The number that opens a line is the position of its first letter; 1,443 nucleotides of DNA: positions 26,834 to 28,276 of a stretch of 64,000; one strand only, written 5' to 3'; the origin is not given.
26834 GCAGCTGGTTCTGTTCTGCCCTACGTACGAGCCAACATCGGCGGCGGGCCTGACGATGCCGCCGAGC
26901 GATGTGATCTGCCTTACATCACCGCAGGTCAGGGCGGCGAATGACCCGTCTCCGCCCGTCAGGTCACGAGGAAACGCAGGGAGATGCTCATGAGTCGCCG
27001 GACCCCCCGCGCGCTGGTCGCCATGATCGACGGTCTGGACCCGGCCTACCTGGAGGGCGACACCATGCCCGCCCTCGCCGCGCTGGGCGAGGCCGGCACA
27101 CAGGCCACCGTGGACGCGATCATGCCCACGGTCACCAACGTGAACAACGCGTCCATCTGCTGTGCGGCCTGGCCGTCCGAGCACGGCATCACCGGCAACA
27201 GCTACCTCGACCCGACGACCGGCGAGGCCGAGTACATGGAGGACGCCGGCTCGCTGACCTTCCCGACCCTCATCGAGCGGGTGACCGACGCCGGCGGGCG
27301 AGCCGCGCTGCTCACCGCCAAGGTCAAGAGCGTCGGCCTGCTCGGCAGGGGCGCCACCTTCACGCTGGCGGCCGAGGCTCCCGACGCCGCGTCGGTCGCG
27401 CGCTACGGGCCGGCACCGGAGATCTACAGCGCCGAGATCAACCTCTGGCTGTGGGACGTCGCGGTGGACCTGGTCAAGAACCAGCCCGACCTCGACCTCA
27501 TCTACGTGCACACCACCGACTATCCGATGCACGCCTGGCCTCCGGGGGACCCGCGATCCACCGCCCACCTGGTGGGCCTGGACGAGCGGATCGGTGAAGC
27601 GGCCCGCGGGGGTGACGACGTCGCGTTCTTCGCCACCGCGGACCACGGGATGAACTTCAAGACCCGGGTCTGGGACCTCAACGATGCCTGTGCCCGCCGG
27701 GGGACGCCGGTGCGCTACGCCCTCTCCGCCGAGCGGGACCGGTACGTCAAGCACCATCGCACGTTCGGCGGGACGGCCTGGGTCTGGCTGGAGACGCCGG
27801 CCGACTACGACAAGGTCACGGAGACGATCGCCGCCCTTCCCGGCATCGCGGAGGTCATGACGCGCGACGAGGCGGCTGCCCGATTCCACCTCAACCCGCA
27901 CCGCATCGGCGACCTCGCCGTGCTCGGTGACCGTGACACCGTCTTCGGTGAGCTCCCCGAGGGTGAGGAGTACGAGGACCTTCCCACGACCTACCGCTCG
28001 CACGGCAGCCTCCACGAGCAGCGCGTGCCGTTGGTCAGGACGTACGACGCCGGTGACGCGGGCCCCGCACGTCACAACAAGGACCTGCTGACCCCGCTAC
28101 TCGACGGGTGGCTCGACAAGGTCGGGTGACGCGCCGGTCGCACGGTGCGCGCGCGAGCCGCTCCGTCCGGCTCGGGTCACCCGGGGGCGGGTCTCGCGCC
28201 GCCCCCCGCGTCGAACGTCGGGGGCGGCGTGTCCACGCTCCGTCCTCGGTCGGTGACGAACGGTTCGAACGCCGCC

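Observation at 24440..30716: Uncharacterised cassette: two paralogous Nramp-like transporters flanking a small charged-tail membrane protein and a PhnA-like hydrolase, next to a FadR-type regulator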

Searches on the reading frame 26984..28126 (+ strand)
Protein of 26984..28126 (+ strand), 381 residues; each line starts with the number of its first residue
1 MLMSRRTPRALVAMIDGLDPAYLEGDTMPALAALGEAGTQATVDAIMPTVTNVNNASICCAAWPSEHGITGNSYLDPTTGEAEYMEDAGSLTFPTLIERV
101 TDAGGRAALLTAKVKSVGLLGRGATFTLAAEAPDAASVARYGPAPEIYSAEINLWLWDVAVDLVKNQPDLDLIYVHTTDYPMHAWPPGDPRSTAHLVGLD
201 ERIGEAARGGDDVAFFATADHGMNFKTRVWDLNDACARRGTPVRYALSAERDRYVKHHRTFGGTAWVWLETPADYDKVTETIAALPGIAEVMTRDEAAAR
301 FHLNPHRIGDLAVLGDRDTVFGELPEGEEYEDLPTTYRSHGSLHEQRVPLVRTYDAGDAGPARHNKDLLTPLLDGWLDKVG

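Call 9: search_protein_families(library=pfam, proteins=[window:26984-28126:+], max_evalue=1)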
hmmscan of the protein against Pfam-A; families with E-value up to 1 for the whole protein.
window:26984-28126:+ (381 aa): 2 families
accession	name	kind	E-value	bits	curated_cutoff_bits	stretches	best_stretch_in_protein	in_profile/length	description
PF01663.27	Phosphodiest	-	1.3e-29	104.4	23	1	12-341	3-340/342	Type I phosphodiesterase / nucleotide pyrophosphatase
PF20999.2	DUF4438_C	-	0.098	13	27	1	289-323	38-73/124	Domain of unknown function (DUF4438), C-terminal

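Call 10: search_protein_families(library=ncbifam, proteins=[window:26984-28126:+], max_evalue=1)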
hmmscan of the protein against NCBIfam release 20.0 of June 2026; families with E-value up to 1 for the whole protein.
window:26984-28126:+ (381 aa): 2 families
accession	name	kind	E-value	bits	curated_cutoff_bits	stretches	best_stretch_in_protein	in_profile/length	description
TIGR02335.1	hydr_PhnA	equivalog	4e-64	217.2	407.55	1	10-351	15-376/408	phosphonoacetate hydrolase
NF042991.1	alk_phos_PafA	equivalog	0.0024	16.3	650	1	47-86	83-122/554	alkaline phosphatase PafA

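Call 25: search_solved_structures(query=window:26984-28126:+, max_evalue=0.001, show_alignments=2)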
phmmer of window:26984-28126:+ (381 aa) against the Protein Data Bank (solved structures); distinct sequences matched with E-value up to 0.001: 25.
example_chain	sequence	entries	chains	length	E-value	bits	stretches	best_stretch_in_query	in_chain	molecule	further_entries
1ei6_A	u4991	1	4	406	3.6e-50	174.3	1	10-353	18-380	PHOSPHONOACETATE HYDROLASE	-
3szy_A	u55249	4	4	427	1.1e-46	162.8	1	8-351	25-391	phosphonoacetate hydrolase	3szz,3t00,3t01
3t02_A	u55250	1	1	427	5.5e-46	160.5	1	8-351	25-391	phosphonoacetate hydrolase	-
7p0k_AAA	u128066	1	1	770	0.00027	23.2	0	8-79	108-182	Isoform 2 of Ectonucleotide pyrophosphatase/phosphodiesterase family member 2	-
7z0n_AAA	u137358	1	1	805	0.0003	23.1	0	8-79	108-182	Isoform 2 of Ectonucleotide pyrophosphatase/phosphodiesterase family member 2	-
7z3k_AAA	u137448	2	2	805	0.0003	23.1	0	8-79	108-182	Isoform 2 of Ectonucleotide pyrophosphatase/phosphodiesterase family member 2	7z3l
9ftn_A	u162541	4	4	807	0.0003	23.1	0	8-79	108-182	Isoform 2 of Ectonucleotide pyrophosphatase/phosphodiesterase family member 2 | Isoform 2 of Autotaxin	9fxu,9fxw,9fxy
5l0k_A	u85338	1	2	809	0.0003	23.1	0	8-79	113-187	Ectonucleotide pyrophosphatase/phosphodiesterase family member 2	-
5dlv_A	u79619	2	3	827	0.00032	23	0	8-79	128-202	Ectonucleotide pyrophosphatase/phosphodiesterase family member 2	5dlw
2xr9_A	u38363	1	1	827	0.00032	23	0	8-79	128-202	ECTONUCLEOTIDE PYROPHOSPHATASE/PHOSPHODIESTERASE FAMILY MEMBER 2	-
5dlt_A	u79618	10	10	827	0.00032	23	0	8-79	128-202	Ectonucleotide pyrophosphatase/phosphodiesterase family member 2 | Ectonucleotide pyrophosphatase/phosphodiesterase family member 2,Ectonucleotide pyrophosph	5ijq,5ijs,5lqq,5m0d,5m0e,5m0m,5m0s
5s9l_A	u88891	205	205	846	0.00034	22.9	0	8-79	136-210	Isoform 2 of Ectonucleotide pyrophosphatase/phosphodiesterase family member 2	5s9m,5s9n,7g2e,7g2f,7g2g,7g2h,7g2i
9eu5_A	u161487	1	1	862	0.00035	22.9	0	8-79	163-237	Isoform 2 of Ectonucleotide pyrophosphatase/phosphodiesterase family member 2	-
2xrg_A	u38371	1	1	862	0.00035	22.9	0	8-79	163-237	ECTONUCLEOTIDE PYROPHOSPHATASE/PHOSPHODIESTERASE FAMILY MEMBER 2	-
8c4w_A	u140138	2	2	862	0.00035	22.9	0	8-79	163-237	Ectonucleotide pyrophosphatase/phosphodiesterase family member 2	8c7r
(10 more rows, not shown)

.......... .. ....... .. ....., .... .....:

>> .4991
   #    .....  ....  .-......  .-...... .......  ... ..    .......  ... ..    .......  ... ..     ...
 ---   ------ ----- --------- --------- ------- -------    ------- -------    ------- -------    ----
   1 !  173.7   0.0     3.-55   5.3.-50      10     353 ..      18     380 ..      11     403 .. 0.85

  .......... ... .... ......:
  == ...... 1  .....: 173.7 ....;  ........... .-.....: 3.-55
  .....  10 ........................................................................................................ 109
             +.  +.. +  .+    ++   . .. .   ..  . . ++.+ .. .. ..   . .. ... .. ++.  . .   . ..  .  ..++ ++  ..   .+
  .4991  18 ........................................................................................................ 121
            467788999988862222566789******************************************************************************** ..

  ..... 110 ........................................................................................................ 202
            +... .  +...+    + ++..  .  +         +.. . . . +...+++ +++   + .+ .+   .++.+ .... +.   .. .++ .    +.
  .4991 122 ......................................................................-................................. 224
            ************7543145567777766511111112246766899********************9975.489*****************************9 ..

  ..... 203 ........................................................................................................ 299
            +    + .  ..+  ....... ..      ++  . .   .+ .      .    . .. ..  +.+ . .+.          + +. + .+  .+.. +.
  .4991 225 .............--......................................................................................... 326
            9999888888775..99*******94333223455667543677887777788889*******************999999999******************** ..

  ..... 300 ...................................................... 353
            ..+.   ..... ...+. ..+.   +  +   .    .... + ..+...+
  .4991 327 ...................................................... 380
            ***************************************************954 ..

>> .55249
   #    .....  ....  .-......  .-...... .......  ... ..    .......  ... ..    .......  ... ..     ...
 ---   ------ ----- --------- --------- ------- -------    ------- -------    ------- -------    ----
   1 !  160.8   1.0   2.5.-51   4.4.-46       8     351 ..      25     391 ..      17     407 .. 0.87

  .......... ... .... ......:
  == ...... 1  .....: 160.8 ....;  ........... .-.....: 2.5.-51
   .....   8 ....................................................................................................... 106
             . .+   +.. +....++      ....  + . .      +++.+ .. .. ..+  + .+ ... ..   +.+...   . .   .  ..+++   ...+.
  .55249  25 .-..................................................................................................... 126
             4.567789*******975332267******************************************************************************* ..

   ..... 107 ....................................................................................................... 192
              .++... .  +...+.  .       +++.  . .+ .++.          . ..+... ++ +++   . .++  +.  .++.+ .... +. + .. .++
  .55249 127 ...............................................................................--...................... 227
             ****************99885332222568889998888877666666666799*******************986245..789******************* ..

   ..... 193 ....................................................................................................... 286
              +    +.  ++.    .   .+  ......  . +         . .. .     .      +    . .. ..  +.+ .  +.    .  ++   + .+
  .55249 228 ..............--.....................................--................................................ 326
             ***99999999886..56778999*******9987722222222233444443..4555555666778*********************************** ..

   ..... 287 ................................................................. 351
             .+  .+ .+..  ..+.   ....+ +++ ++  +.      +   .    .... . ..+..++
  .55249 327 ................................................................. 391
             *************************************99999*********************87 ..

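Call 38: find_homologous_proteins(query=window:26984-28126:+)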
Query window:26984-28126:+ (381 aa): 1579 proteins with E <= 0.001 among 8000 candidates; the best 120 are listed.
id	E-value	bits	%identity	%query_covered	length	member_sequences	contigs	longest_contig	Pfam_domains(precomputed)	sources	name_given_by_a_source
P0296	9.2e-257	869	100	99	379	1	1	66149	PF01663.28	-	-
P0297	6.8e-185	633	77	96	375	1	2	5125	PF01663.28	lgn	-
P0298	4.1e-183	627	75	99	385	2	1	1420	PF01663.28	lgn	-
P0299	6.5e-167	573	70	98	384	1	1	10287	PF01663.28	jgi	jgi:phosphonoacetate hydrolase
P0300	2.1e-164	565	68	97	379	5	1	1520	PF01663.28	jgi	jgi:phosphonoacetate hydrolase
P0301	6.1e-163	560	69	97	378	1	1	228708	PF01663.28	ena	-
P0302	1.7e-162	559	67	98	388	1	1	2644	PF01663.28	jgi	jgi:phosphonoacetate hydrolase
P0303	7.7e-162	557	68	97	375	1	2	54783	PF01663.28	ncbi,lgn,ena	-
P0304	1.0e-161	556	66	98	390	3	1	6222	PF01663.28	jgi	jgi:phosphonoacetate hydrolase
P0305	2.6e-161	555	67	97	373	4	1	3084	PF01663.28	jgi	jgi:phosphonoacetate hydrolase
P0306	5.4e-161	554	68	97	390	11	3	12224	PF01663.28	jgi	jgi:phosphonoacetate hydrolase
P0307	8.6e-161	553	69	96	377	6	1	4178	PF01663.28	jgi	jgi:phosphonoacetate hydrolase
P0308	1.8e-160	552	66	100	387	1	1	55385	PF01663.28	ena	-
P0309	6.8e-160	550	67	97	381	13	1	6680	PF01663.28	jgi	jgi:phosphonoacetate hydrolase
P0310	9.7e-160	550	69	96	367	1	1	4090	PF01663.28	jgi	jgi:phosphonoacetate hydrolase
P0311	6.2e-159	547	66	99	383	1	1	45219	PF01663.28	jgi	jgi:phosphonoacetate hydrolase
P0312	1.8e-158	546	67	96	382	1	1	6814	PF01663.28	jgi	jgi:phosphonoacetate hydrolase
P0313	2.1e-157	542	68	96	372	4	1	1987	PF01663.28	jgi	jgi:phosphonoacetate hydrolase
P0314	3.8e-156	538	66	99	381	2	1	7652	PF01663.28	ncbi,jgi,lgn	-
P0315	7.0e-156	537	66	97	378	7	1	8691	PF01663.28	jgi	jgi:phosphonoacetate hydrolase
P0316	1.2e-155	536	65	96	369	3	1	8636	PF01663.28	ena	-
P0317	9.5e-153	527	65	97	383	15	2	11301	PF01663.28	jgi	jgi:phosphonoacetate hydrolase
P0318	3.3e-152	525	65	97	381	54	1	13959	PF01663.28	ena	-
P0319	3.5e-151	522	65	97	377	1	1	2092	PF01663.28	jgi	jgi:phosphonoacetate hydrolase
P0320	2.4e-150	519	65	97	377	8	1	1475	PF01663.28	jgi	jgi:phosphonoacetate hydrolase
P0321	6.5e-150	518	64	98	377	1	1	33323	PF01663.28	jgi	jgi:phosphonoacetate hydrolase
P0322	1.5e-149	516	64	97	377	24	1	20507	PF01663.28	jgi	jgi:phosphonoacetate hydrolase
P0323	1.5e-149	516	65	98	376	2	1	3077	PF01663.28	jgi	jgi:phosphonoacetate hydrolase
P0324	1.7e-149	516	64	97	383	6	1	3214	PF01663.28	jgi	jgi:phosphonoacetate hydrolase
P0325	6.2e-149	514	65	97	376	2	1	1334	PF01663.28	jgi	jgi:phosphonoacetate hydrolase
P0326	8.8e-149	514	64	97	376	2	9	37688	PF01663.28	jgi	jgi:phosphonoacetate hydrolase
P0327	1.4e-148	513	65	97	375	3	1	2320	PF01663.28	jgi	jgi:phosphonoacetate hydrolase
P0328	1.5e-148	513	64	99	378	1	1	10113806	PF01663.28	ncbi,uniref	ncbi:alkaline phosphatase family protein [Actinomadura nitritigenes]|uniref:alkaline phosphatase fam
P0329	2.3e-148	512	65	96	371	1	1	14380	PF01663.28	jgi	jgi:phosphonoacetate hydrolase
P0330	3.3e-148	512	65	97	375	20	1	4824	PF01663.28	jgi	jgi:phosphonoacetate hydrolase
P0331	7.0e-148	511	63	98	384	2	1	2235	PF01663.28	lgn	-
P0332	1.1e-147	510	63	97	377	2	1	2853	PF01663.28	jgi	-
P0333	1.2e-147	510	63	98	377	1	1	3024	PF01663.28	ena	-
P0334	2.0e-147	509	64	97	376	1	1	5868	PF01663.28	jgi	jgi:phosphonoacetate hydrolase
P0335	2.5e-147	509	64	97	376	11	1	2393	PF01663.28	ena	-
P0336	2.9e-147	509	64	97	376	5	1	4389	PF01663.28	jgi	jgi:phosphonoacetate hydrolase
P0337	2.9e-147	509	64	97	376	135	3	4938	PF01663.28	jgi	jgi:phosphonoacetate hydrolase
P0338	2.9e-147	509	64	97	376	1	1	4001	PF01663.28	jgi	jgi:phosphonoacetate hydrolase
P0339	3.9e-147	508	64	97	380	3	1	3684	PF01663.28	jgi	jgi:phosphonoacetate hydrolase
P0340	6.5e-147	508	63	98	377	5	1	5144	PF01663.28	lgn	-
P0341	8.0e-147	507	63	97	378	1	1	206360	PF01663.28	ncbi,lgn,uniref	ncbi:alkaline phosphatase family protein [Nonomuraea sp. NPDC005650]|uniref:alkaline phosphatase fam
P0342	8.4e-147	507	63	98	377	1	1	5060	PF01663.28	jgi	jgi:phosphonoacetate hydrolase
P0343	8.8e-147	507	65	97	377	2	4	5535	PF01663.28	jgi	jgi:phosphonoacetate hydrolase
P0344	9.2e-147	507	62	98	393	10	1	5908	PF01663.28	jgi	jgi:phosphonoacetate hydrolase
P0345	3.0e-146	505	64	97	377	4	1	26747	PF01663.28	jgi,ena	-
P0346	3.2e-146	505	63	97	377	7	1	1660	PF01663.28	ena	-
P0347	4.0e-146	505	64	96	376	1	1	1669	PF01663.28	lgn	-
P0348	8.5e-146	504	63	97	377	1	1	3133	PF01663.28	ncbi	-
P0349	1.7e-145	503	63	97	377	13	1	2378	PF01663.28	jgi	jgi:phosphonoacetate hydrolase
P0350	4.3e-145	502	61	99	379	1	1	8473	PF01663.28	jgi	jgi:phosphonoacetate hydrolase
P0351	4.8e-145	502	61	98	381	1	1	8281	PF01663.28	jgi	jgi:phosphonoacetate hydrolase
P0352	7.6e-145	501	64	97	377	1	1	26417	PF01663.28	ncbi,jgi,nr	ncbi:MAG TPA: alkaline phosphatase family protein [Streptosporangiaceae bacterium]|jgi:phosphonoacet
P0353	7.9e-145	501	64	97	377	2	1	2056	PF01663.28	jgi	jgi:phosphonoacetate hydrolase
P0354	9.0e-145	501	62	97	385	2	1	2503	PF01663.28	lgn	-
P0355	1.1e-144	500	63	97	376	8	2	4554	PF01663.28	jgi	-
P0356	1.1e-144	500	61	98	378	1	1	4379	PF01663.28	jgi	jgi:phosphonoacetate hydrolase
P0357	2.5e-144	499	61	98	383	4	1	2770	PF01663.28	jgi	jgi:phosphonoacetate hydrolase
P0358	2.7e-144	499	62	99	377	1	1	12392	PF01663.28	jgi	jgi:phosphonoacetate hydrolase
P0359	2.8e-144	499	62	98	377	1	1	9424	PF01663.28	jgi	jgi:phosphonoacetate hydrolase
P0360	4.2e-144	498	63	98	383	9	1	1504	PF01663.28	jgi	jgi:phosphonoacetate hydrolase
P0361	5.8e-144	498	63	96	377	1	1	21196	PF01663.28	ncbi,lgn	-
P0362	6.8e-144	498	64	96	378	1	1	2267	PF01663.28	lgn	-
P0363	7.5e-144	498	62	99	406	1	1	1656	PF01663.28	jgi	jgi:phosphonoacetate hydrolase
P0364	1.9e-143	496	63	96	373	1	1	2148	PF01663.28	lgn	-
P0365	4.4e-143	495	62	98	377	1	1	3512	PF01663.28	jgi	jgi:phosphonoacetate hydrolase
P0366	4.9e-143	495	61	98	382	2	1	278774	PF01663.28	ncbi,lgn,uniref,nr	ncbi:alkaline phosphatase family protein [Kribbella solani]|uniref:alkaline phosphatase family prote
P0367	1.7e-142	493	62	97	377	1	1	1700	PF01663.28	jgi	jgi:phosphonoacetate hydrolase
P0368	1.8e-142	493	61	97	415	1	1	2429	PF01663.28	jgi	jgi:phosphonoacetate hydrolase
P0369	3.6e-142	492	63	96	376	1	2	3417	PF01663.28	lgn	-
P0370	4.3e-142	492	62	99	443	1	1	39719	PF01663.28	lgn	-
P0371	5.6e-142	491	62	97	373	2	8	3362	PF01663.28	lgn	-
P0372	5.5e-141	488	63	98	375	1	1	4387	PF01663.28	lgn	-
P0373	8.9e-141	487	64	92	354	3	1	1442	PF01663.28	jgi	jgi:phosphonoacetate hydrolase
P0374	1.2e-140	487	60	98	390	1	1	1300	PF01663.28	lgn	-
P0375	1.4e-140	487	62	98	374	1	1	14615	PF01663.28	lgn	-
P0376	2.0e-140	486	60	96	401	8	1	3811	PF01663.28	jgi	jgi:phosphonoacetate hydrolase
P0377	4.1e-140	485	61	97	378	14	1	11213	PF01663.28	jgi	-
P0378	4.3e-140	485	61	97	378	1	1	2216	PF01663.28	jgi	jgi:phosphonoacetate hydrolase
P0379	5.8e-140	485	63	96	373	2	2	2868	PF01663.28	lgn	-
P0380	9.5e-140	484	62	97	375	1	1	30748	PF01663.28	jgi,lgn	jgi:phosphonoacetate hydrolase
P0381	1.2e-139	484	62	97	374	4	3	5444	PF01663.28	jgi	jgi:phosphonoacetate hydrolase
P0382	1.9e-139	483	63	96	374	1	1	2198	PF01663.28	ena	-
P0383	3.7e-139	482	62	96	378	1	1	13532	PF01663.28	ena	-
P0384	3.5e-138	479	61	97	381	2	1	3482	PF01663.28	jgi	jgi:phosphonoacetate hydrolase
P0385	1.2e-137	477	62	96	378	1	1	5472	PF01663.28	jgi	jgi:phosphonoacetate hydrolase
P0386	5.4e-137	475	62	96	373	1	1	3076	PF01663.28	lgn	-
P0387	1.1e-136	474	60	93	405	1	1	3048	PF01663.28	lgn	-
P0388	2.7e-136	473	59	94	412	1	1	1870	PF01663.28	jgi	jgi:phosphonoacetate hydrolase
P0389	3.2e-136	472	62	94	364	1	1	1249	PF01663.28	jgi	jgi:phosphonoacetate hydrolase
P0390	5.7e-136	472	61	97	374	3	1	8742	PF01663.28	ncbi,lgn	-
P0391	7.3e-136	471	60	96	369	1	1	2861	PF01663.28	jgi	jgi:phosphonoacetate hydrolase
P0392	8.3e-136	471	59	94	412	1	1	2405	PF01663.28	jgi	jgi:phosphonoacetate hydrolase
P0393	1.6e-135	470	59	93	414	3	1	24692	PF01663.28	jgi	jgi:phosphonoacetate hydrolase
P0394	1.8e-135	470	59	94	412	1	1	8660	PF01663.28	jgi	jgi:phosphonoacetate hydrolase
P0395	2.9e-135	469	59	98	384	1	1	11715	PF01663.28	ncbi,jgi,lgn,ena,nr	ncbi:MAG TPA: ectonucleotide pyrophosphatase/phosphodiesterase [Acidimicrobiales bacterium]|nr:ecton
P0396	3.9e-135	469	57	98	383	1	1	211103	PF01663.28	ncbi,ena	-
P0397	5.5e-135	468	59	98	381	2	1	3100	PF01663.28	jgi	jgi:phosphonoacetate hydrolase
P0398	9.2e-135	468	59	93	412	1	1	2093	PF01663.28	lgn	-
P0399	1.1e-134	467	58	96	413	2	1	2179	PF01663.28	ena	-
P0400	1.2e-134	467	58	93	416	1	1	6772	PF01663.28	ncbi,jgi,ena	jgi:phosphonoacetate hydrolase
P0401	1.7e-134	467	59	94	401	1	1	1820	PF01663.28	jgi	jgi:phosphonoacetate hydrolase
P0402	3.8e-134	466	59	93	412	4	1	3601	PF01663.28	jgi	jgi:phosphonoacetate hydrolase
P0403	3.8e-134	466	60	93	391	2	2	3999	PF01663.28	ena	-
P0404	4.4e-134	465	63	90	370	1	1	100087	PF01663.28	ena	-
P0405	1.7e-133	463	58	94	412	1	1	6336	PF01663.28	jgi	jgi:phosphonoacetate hydrolase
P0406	1.8e-133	463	58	96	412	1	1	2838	PF01663.28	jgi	jgi:phosphonoacetate hydrolase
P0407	2.1e-133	463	57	96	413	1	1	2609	PF01663.28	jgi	jgi:phosphonoacetate hydrolase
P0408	2.3e-133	463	57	96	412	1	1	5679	PF01663.28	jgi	jgi:phosphonoacetate hydrolase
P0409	2.6e-133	463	57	94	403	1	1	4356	PF01663.28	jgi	jgi:phosphonoacetate hydrolase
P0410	5.7e-133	462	60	90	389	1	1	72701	PF01663.28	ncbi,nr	ncbi:MAG: alkaline phosphatase family protein [Gammaproteobacteria bacterium]|nr:alkaline phosphatas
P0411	7.5e-133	461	58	93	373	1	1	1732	PF01663.28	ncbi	ncbi:MAG: alkaline phosphatase family protein, partial [Candidatus Binatia bacterium]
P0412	1.2e-132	461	57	97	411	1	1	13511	PF01663.28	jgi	jgi:phosphonoacetate hydrolase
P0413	1.8e-132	460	58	94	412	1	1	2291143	PF01663.28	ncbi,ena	-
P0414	2.2e-132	460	58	93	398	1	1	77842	PF01663.28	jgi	jgi:phosphonoacetate hydrolase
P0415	3.1e-132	459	58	96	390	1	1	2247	PF01663.28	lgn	-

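Call 39: find_encoding_contigs(protein=P0328, flank=8000, max_places=1)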
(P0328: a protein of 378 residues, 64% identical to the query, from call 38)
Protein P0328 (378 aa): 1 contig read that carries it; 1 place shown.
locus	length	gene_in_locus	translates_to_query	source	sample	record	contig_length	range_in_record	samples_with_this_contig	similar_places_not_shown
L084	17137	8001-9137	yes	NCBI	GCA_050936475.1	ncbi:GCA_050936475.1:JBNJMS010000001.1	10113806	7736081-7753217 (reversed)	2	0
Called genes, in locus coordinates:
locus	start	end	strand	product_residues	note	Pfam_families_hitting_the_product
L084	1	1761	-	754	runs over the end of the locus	PF05729:NACHT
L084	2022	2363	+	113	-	-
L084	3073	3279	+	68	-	-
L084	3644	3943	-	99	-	-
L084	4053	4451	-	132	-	PF07366:SnoaL, PF14534:DUF4440 (weak), PF12680:SnoaL_2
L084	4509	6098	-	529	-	PF07690:MFS_1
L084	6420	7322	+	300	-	PF00126:HTH_1, PF03466:LysR_substrate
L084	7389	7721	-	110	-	PF01047:MarR (weak), PF12802:MarR_2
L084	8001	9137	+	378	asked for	PF01663:Phosphodiest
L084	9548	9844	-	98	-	-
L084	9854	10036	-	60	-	-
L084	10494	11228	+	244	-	PF01738:DLH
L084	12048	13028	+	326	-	PF14224:DUF4331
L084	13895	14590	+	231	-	PF01965:DJ-1_PfpI, PF17124:ThiJ_like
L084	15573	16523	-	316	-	PF09339:HTH_IclR (faint), PF12840:HTH_20 (faint), PF13384:HTH_23 (faint), PF13404:HTH_AsnC-type, PF13412:HTH_24 (weak), PF13404:HTH_AsnC-type, PF13412:HTH_24, PF01037:AsnC_trans_reg, +2 more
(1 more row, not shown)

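Call 40: find_encoding_contigs(protein=P0366, flank=8000, max_places=1)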
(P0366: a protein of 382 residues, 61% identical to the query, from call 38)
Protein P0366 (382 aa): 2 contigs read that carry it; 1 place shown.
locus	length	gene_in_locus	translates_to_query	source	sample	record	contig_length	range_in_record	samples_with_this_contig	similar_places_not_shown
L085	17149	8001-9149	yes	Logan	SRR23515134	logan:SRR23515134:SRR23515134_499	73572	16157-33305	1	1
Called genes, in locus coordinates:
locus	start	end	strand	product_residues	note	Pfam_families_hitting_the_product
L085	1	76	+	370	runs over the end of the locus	PF02746:MR_MLE_N (weak), PF13378:MR_MLE_C, PF26685:DUF8230_C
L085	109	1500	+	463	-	PF00144:Beta-lactamase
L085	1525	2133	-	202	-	PF00440:TetR_N, PF17920:TetR_C_16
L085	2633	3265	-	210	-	PF11361:DUF3159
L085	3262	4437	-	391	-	PF01494:FAD_binding_3, PF13450:NAD_binding_8 (weak), PF01494:FAD_binding_3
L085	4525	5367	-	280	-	PF00809:Pterin_bind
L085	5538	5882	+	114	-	PF01817:CM_2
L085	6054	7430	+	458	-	PF00324:AA_permease, PF13520:AA_permease_2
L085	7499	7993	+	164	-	PF00392:GntR, PF07702:UTRA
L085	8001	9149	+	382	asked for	PF01663:Phosphodiest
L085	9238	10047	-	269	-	PF00005:ABC_tran, PF13304:AAA_21 (faint)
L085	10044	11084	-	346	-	PF02653:BPD_transp_2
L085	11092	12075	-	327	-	PF00532:Peripla_BP_1, PF13407:Peripla_BP_4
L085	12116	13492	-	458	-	PF00202:Aminotran_3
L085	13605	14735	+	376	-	PF00356:LacI, PF00532:Peripla_BP_1, PF13407:Peripla_BP_4 (weak), PF13377:Peripla_BP_3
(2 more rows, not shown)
